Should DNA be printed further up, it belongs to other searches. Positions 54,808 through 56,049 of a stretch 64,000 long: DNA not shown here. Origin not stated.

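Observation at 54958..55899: No recognisable small terminase; a fiber-like 313-aa gene occupies the gene 16 slot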

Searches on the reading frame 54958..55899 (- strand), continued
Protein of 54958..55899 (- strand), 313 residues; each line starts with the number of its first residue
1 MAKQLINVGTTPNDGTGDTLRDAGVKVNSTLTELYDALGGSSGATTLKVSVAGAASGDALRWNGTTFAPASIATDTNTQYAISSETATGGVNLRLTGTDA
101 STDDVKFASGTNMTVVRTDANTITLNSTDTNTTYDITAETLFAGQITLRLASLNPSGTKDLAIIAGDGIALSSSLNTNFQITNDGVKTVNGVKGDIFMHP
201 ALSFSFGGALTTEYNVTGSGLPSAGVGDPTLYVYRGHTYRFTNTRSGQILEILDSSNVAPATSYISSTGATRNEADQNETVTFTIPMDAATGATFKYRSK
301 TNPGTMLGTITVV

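Call 54: search_protein_families(library=pfam, proteins=[L282:10001-10420:+, L282:10425-11138:+, L282:9315-9989:+, L282:8264-8710:+], max_evalue=0.1)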
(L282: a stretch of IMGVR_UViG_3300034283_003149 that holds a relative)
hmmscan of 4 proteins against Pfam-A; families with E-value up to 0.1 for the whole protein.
L282:10001-10420:+ (139 aa): 2 families
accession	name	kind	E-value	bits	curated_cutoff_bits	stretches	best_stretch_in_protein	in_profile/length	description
PF11053.13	DNA_Packaging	-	5.8e-11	43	25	1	36-128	45-149/157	Terminase DNA packaging enzyme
PF04678.18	MCU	-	0.06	13.9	30.8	1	17-112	5-91/177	Mitochondrial calcium uniporter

L282:10425-11138:+ (237 aa): 4 families
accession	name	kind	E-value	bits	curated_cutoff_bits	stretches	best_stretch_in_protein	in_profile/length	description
PF12322.14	T4_baseplate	-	1.3e-60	205.2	24.5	1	9-237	2-218/219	T4 bacteriophage base plate protein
PF23099.1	UTP20_C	-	0.0048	16.6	27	0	141-195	6-57/308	Small subunit processome component 20 homolog, C-terminal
PF04510.18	DUF577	-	0.015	15.6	32.1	0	172-217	33-79/173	Family of unknown function (DUF577)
PF21936.2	Pcf11_C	-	0.031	14.6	26.7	0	208-227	5-24/54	Pcf11, C-terminal domain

L282:9315-9989:+ (224 aa): 3 families
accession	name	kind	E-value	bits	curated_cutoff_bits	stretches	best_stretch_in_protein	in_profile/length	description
PF23849.1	Phage_TTP_2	-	7.8e-11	42.7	27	1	44-174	22-167/177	Phage tail tube protein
PF06841.18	Phage_T4_gp19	-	7.8e-08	32.7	28.2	1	72-174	42-134/134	T4-like virus tail tube protein gp19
PF12476.13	DUF3696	-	0.033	14.9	22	0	94-106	37-49/52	Protein of unknown function (DUF3696)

L282:8264-8710:+ (148 aa): 1 family
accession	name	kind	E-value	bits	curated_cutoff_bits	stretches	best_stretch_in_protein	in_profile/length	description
PF08722.17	Tn7_TnsA-like_N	-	1.2e-22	80.7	26.5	1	39-139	1-85/85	TnsA-like endonuclease N terminal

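Call 59: find_homologous_proteins(query=window:54961-55899:-, max_evalue=0.00001)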
Query window:54961-55899:- (313 aa): 233 proteins with E <= 0.00001 among 8000 candidates; the best 120 are listed.
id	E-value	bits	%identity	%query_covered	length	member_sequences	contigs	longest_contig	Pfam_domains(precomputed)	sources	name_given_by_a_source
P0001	3.2e-179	612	93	100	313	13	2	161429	PF07880.17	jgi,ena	jgi:hypothetical protein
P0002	1.6e-173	594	90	100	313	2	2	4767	PF07880.17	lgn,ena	-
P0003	1.0e-167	575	88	100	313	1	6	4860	PF07880.17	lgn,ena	-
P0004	4.0e-161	553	85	100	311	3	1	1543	PF07880.17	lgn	-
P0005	7.0e-161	552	84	100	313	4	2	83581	PF07880.17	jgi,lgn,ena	jgi:hypothetical protein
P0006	1.8e-157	541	84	100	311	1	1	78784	PF07880.17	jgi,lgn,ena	jgi:hypothetical protein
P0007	2.2e-147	508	78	100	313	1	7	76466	PF07880.17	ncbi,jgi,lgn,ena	jgi:hypothetical protein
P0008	8.0e-146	503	78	100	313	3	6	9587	PF07880.17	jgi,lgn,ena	jgi:hypothetical protein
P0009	1.3e-145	502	77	100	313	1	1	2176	PF07880.17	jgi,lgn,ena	-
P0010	7.0e-145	500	77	100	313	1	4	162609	PF07880.17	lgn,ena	-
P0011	3.9e-141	487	75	100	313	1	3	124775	PF07880.17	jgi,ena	jgi:hypothetical protein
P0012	1.8e-140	485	76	100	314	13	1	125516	PF07880.17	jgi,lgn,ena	jgi:hypothetical protein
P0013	2.4e-139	481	76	100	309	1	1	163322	PF07880.17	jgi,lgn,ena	jgi:hypothetical protein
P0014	2.5e-138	478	75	100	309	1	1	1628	PF07880.17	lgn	-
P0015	7.1e-138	477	75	100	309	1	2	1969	PF07880.17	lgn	-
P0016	7.3e-138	477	74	100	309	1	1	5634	PF07880.17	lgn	-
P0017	7.5e-136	470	74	100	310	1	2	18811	PF07880.17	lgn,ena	-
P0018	1.9e-135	469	72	100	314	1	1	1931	PF07880.17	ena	-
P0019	1.3e-133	463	72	100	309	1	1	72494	PF07880.17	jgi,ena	jgi:hypothetical protein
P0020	2.0e-131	455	71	100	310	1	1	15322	PF07880.17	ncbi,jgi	jgi:hypothetical protein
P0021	3.4e-129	448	70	100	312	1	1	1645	PF07880.17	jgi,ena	-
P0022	2.4e-125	436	68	100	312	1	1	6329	PF07880.17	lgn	-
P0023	1.5e-117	410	64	100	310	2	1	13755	PF07880.17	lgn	-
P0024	6.7e-115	401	63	100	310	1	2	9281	PF07880.17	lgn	-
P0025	4.8e-87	310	53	100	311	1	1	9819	PF07880.17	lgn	-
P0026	7.7e-87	309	55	100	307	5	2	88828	PF07880.17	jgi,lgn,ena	jgi:hypothetical protein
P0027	8.2e-86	306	52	100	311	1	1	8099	PF07880.17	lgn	-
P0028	8.4e-86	306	55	100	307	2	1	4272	PF07880.17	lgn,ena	-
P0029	3.8e-85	304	52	100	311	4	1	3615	PF07880.17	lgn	-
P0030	1.4e-84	302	52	100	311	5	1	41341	PF07880.17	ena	-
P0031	2.8e-84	301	56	100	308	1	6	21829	PF07880.17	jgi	jgi:hypothetical protein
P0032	2.5e-83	298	52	100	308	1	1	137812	PF07880.17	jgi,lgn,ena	jgi:plastocyanin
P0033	5.6e-83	297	50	100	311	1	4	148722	PF07880.17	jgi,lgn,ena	-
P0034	5.1e-82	293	53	100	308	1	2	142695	PF07880.17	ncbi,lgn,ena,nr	ncbi:hypothetical protein EBU71_05040 [bacterium]|nr:hypothetical protein [Candidatus Elulimicrobium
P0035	5.6e-82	293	50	100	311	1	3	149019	PF07880.17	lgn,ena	-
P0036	2.9e-81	291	51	100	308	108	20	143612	PF07880.17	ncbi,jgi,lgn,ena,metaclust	jgi:plastocyanin|metaclust:\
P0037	5.0e-81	290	50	100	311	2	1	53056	PF07880.17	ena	-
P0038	3.3e-80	287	50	100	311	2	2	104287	PF07880.17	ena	-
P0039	4.9e-80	287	52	100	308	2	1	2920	PF07880.17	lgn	-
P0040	2.0e-79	285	49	100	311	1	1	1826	PF07880.17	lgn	-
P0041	2.1e-78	282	49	100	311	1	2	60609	PF07880.17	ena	-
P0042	2.4e-63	232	47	100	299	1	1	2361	PF07880.17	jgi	-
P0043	4.9e-63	231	47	100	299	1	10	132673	PF07880.17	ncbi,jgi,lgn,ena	jgi:hypothetical protein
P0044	1.0e-62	230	47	100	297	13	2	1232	PF07880.17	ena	-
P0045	1.2e-62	230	47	100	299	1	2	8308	PF07880.17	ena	-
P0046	1.8e-62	229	47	100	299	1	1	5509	PF07880.17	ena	-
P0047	2.1e-62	229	47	100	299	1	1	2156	PF07880.17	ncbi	-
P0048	4.2e-62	228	47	100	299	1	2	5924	PF07880.17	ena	-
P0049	4.4e-62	228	48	100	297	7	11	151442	PF07880.17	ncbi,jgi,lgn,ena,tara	tara:strand:- start:2664 stop:3557 length:894 start_codon:yes stop_codon:yes gene_type:complete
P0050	5.1e-62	228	47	100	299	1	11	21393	PF07880.17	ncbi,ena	-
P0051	6.4e-62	227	47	100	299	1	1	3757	PF07880.17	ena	-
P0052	1.1e-61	227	47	100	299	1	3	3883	PF07880.17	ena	-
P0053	1.1e-61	227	47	100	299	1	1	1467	PF07880.17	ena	-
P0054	1.2e-61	227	47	100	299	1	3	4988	PF07880.17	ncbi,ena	-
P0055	1.2e-61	227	47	100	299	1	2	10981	PF07880.17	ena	-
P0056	1.3e-61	226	47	100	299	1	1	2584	PF07880.17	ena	-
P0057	1.5e-61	226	47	100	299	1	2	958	PF07880.17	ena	-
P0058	1.6e-61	226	47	100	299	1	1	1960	PF07880.17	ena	-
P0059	2.4e-61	226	47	100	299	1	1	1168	PF07880.17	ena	-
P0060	2.6e-61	225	47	100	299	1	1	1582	PF07880.17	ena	-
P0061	3.1e-61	225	47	100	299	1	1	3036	PF07880.17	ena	-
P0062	3.3e-61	225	47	100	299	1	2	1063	PF07880.17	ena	-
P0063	3.5e-61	225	46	100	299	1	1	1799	PF07880.17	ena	-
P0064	3.8e-61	225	48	100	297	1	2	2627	PF07880.17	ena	-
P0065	4.0e-61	225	47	100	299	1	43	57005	PF07880.17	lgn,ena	-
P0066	4.1e-61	225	47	100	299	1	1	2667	PF07880.17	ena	-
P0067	4.1e-61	225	46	100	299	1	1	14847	PF07880.17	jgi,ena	-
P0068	4.8e-61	225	47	100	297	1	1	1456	PF07880.17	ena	-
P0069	4.9e-61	225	47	100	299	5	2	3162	PF07880.17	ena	-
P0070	5.0e-61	225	47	100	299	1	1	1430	PF07880.17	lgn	-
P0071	5.4e-61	224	46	100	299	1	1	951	PF07880.17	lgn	-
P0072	5.4e-61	224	47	100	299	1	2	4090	PF07880.17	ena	-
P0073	5.5e-61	224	47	100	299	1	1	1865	PF07880.17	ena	-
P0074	6.5e-61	224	46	100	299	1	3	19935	PF07880.17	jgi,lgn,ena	-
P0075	6.6e-61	224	46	100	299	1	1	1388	PF07880.17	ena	-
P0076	8.3e-61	224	47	100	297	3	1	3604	PF07880.17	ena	-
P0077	8.3e-61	224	46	100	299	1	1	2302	PF07880.17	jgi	-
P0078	8.4e-61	224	46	100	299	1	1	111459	PF07880.17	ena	-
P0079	8.6e-61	224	46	100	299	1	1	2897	PF07880.17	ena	-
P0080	8.9e-61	224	47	100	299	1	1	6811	PF07880.17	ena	-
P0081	9.3e-61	224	47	100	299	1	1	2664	PF07880.17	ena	-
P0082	9.9e-61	224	46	100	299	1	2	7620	PF07880.17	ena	-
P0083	9.9e-61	224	46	100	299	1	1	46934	PF07880.17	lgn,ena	-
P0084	1.0e-60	223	47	100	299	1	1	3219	PF07880.17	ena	-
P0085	1.2e-60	223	47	100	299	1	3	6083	PF07880.17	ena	-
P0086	1.2e-60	223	47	100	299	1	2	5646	PF07880.17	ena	-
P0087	1.3e-60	223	47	100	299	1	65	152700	PF07880.17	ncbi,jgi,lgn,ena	jgi:hypothetical protein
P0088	1.3e-60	223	46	100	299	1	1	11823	PF07880.17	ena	-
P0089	1.5e-60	223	46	100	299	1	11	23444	PF07880.17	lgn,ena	-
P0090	1.7e-60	223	46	100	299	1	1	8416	PF07880.17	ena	-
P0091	1.8e-60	223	46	100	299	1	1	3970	PF07880.17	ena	-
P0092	1.8e-60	223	47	100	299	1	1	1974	PF07880.17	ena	-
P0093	1.9e-60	223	47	100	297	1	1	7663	PF07880.17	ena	-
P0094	1.9e-60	223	47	100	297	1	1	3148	PF07880.17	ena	-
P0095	2.0e-60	223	46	100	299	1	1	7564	PF07880.17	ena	-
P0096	2.1e-60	222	47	100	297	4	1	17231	PF07880.17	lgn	-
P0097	2.2e-60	222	46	100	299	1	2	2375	PF07880.17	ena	-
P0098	2.3e-60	222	46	100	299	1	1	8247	PF07880.17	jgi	-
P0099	2.3e-60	222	46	100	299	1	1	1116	PF07880.17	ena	-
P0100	2.4e-60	222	46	100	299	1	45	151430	PF07880.17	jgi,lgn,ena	-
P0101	2.4e-60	222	47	100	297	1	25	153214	PF07880.17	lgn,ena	-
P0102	2.8e-60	222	47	100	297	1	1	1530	PF07880.17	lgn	-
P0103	2.9e-60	222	46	100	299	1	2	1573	PF07880.17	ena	-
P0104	2.9e-60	222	46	100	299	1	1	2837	PF07880.17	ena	-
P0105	2.9e-60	222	47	100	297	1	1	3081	PF07880.17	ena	-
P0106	2.9e-60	222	46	100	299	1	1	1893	PF07880.17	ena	-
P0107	2.9e-60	222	46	100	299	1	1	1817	PF07880.17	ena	-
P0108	3.0e-60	222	47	100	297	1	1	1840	PF07880.17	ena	-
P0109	3.1e-60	222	46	100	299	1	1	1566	PF07880.17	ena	-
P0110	3.1e-60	222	46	100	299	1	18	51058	PF07880.17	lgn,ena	-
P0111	3.2e-60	222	47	100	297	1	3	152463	PF07880.17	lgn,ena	-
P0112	3.2e-60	222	47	100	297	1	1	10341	PF07880.17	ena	-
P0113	3.2e-60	222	46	100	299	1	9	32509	PF07880.17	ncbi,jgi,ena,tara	tara:strand:- start:117 stop:1016 length:900 start_codon:yes stop_codon:yes gene_type:complete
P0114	3.3e-60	222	47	100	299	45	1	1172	PF07880.17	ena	-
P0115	3.5e-60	222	46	100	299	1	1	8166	PF07880.17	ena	-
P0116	3.6e-60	222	46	100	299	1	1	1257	PF07880.17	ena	-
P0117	3.8e-60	222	47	100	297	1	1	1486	PF07880.17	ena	-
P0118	3.8e-60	222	46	100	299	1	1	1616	PF07880.17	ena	-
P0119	3.9e-60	222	46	100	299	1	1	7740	PF07880.17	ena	-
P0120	4.1e-60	222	46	100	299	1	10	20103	PF07880.17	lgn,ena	-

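Call 60: find_encoding_contigs(protein=P0001, flank=10000, max_places=4)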
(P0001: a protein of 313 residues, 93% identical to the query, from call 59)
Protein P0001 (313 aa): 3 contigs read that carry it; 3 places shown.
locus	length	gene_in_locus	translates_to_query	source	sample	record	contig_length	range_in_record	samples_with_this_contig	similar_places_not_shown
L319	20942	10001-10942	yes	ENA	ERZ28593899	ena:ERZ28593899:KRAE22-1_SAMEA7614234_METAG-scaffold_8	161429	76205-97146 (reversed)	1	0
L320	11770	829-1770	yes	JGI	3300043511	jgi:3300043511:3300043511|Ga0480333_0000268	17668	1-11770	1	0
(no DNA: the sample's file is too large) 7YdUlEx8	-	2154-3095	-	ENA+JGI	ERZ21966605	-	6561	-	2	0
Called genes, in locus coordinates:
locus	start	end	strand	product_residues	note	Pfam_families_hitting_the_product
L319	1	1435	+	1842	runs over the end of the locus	-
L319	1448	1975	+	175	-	-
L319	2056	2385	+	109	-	-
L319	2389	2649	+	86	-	-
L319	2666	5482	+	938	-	-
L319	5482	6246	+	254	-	-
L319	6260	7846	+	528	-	PF18454:Mtd_N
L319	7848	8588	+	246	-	PF26809:Phage_T4_gp13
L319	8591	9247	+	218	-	PF11649:T4_neck-protein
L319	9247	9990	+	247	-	PF16724:T4-gp15_tss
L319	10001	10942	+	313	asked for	PF07880:T4_gp9_10_N (weak)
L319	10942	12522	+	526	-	PF03237:Terminase_6N, PF17289:Terminase_6C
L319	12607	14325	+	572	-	PF22671:Gp18_domIII_N, PF04984:Phage_sheath_1, PF17482:Phage_sheath_1C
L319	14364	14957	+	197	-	PF06841:Phage_T4_gp19 (weak), PF23849:Phage_TTP_2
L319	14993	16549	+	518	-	PF07230:Portal_T4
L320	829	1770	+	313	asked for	PF07880:T4_gp9_10_N (weak)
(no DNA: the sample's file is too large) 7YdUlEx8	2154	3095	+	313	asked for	PF07880:T4_gp9_10_N (weak)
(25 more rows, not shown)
